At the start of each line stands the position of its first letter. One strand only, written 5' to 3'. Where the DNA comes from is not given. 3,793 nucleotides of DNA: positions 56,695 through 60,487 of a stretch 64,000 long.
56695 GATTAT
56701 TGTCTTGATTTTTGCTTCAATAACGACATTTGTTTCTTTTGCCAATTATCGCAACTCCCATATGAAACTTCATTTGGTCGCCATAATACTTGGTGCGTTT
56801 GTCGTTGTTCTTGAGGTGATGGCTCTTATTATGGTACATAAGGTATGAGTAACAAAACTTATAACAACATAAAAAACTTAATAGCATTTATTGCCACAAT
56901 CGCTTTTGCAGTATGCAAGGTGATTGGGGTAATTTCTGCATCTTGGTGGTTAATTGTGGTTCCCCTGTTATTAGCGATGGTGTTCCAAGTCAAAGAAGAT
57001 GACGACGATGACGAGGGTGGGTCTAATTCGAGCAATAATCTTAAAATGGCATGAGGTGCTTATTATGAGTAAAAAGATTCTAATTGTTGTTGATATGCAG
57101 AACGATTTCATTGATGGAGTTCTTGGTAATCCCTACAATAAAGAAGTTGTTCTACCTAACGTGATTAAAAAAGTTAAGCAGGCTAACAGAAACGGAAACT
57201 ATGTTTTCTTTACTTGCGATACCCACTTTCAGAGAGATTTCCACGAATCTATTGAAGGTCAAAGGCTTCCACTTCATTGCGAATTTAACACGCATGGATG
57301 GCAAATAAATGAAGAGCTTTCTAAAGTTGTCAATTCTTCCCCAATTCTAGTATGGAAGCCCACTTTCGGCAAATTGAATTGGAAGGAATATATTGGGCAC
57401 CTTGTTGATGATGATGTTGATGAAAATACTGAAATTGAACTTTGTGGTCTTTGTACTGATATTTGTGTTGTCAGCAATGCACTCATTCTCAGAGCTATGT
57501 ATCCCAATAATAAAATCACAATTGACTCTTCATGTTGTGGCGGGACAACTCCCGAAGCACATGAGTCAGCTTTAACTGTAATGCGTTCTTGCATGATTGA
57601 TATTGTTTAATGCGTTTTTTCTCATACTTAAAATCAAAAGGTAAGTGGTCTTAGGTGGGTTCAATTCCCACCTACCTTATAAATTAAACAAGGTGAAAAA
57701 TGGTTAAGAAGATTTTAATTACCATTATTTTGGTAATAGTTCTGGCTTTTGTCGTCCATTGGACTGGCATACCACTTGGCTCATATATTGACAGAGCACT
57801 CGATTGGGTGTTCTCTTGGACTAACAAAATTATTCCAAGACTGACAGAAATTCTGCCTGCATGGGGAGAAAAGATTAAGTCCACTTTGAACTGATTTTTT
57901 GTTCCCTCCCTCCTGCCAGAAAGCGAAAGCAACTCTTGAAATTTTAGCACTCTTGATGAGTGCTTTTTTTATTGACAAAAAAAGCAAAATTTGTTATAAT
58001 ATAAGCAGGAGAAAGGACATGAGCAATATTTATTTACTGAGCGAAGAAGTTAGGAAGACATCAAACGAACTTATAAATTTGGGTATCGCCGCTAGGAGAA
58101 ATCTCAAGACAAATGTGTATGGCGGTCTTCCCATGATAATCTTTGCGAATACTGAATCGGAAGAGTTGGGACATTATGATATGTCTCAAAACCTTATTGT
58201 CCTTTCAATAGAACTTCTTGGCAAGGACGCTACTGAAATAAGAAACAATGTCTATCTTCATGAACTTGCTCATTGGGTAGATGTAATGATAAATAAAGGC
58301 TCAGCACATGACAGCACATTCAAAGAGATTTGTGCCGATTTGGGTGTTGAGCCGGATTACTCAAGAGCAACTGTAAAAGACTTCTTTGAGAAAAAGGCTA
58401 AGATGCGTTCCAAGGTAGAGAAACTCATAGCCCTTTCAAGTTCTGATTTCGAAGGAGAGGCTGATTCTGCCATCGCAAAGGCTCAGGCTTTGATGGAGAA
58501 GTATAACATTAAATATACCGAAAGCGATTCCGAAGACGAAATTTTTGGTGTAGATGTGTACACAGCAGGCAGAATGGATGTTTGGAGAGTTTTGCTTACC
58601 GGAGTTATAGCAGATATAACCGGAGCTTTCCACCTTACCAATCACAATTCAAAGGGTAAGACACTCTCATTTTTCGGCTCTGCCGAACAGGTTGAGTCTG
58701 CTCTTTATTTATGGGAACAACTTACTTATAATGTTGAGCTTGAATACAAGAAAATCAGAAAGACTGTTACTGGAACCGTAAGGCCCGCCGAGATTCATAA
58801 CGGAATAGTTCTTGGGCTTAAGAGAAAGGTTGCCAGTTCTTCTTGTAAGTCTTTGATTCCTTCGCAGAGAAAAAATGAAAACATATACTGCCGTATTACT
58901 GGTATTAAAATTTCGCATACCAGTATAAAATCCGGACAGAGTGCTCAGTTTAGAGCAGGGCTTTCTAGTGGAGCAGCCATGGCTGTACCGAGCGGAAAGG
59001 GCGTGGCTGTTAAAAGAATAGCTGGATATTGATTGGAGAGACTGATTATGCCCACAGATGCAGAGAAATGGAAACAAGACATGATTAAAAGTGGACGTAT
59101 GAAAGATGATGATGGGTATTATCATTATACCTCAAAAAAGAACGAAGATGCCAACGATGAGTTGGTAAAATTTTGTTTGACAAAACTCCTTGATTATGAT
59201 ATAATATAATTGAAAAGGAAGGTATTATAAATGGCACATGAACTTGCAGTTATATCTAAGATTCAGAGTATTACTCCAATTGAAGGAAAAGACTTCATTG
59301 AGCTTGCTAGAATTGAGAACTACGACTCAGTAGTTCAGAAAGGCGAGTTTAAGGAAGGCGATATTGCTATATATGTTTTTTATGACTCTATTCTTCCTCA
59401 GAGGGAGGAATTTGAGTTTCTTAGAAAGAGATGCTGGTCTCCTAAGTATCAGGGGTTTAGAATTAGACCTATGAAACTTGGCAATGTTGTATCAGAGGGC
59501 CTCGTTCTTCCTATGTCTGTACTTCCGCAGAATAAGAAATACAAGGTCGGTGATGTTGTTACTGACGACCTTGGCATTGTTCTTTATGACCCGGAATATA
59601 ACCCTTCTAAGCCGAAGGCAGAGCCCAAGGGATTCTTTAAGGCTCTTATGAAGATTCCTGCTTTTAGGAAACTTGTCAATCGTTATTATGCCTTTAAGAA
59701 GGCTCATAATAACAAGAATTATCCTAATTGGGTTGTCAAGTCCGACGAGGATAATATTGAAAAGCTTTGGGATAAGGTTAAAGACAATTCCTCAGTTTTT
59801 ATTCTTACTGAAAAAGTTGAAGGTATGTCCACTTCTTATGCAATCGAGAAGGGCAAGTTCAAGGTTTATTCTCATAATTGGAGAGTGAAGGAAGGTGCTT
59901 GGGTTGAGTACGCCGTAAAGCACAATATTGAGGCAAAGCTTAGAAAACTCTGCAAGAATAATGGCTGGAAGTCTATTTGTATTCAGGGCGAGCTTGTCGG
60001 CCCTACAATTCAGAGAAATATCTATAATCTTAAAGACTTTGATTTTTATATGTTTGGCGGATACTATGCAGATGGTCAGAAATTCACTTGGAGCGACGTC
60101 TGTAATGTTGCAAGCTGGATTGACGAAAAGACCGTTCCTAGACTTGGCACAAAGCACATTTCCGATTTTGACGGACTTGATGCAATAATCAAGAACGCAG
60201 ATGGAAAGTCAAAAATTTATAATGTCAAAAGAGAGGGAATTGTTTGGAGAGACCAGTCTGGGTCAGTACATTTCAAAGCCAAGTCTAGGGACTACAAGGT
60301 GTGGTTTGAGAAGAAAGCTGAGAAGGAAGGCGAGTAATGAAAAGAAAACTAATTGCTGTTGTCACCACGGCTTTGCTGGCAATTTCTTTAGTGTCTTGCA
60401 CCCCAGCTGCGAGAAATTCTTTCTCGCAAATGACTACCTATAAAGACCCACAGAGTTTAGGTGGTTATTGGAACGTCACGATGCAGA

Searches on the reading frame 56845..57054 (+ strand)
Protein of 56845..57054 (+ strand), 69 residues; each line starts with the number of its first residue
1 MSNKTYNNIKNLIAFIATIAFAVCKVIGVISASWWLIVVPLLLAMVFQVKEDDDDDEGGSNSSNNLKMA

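Call 81: search_protein_families(library=phrogs, proteins=[window:56845-57054:+], max_evalue=0.01)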
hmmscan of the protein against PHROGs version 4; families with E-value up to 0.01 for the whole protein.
window:56845-57054:+ (69 aa): 2 families
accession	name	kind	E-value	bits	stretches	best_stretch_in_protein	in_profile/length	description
phrog_1374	-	unknown function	2.4e-07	31.4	1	7-47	12-52/89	-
phrog_20229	-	unknown function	0.00011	23.3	1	14-46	4-36/93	-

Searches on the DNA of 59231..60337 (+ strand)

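Call 26: search_rna_families(source=L011, start=3000, end=10000, threshold=evalue, max_evalue=5, show_alignments=0)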
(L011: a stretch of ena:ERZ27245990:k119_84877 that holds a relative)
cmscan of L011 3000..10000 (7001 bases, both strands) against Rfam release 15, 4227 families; matches with E-value up to 5: 17.
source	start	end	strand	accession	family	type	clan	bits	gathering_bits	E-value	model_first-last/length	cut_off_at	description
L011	7070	7142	+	RF00005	tRNA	Gene; tRNA;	CL00001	66.8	29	2.6e-13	1-71/71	no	tRNA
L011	6406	6477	+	RF00005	tRNA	Gene; tRNA;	CL00001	61.4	29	7.7e-12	1-71/71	no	tRNA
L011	6328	6399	+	RF00005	tRNA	Gene; tRNA;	CL00001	51.5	29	4.3e-09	1-71/71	no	tRNA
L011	8296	8366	+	RF00005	tRNA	Gene; tRNA;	CL00001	49.4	29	1.6e-08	1-71/71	no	tRNA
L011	7961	8030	+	RF00005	tRNA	Gene; tRNA;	CL00001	45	29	2.5e-07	1-71/71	no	tRNA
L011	6658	6728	+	RF00005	tRNA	Gene; tRNA;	CL00001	42.5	29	1.3e-06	1-71/71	no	tRNA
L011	6251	6321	+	RF00005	tRNA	Gene; tRNA;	CL00001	40.8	29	3.8e-06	1-71/71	no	tRNA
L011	3935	4056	+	RF00635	HAR1A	Gene; lncRNA;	-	27.9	40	4.3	1-118/118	no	Highly accelerated region 1A/1B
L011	3813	3878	-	RF00125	IS128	Gene; sRNA;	-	26.8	80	0.024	123-198/209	no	IS128 RNA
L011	3806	3887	-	RF02029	sraA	Gene; sRNA;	-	26.5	56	0.83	1-95/95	no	sraA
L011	3811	3847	+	RF03831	mir-627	Gene; miRNA;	-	23.6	86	0.12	26-64/87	no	mir-627 microRNA precursor family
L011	3814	3904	-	RF02601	BASRCI337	Gene; sRNA;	-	22.8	229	0.024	1-191/191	no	Brucella sRNA CI337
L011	3757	3934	-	RF00025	Telomerase-cil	Gene;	CL00004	22.7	52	3.6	1-165/165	no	Ciliate telomerase RNA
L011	3795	3860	-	RF00834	mir-268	Gene; miRNA;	-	22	47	2.3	1-89/89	no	mir-268 microRNA precursor family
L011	3808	3885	-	RF01409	STnc250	Gene; sRNA;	-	20.8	42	1.4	1-94/94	no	STnc250 Hfq binding RNA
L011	7070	7141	+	RF01684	mascRNA-menRNA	Gene;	-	20.3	42.5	1.9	1-56/56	no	MALAT1-associated small cytoplasmic RNA/MEN beta RNA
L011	5476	5521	+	RF00005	tRNA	Gene; tRNA;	CL00001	18.6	29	4.8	1-71/71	no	tRNA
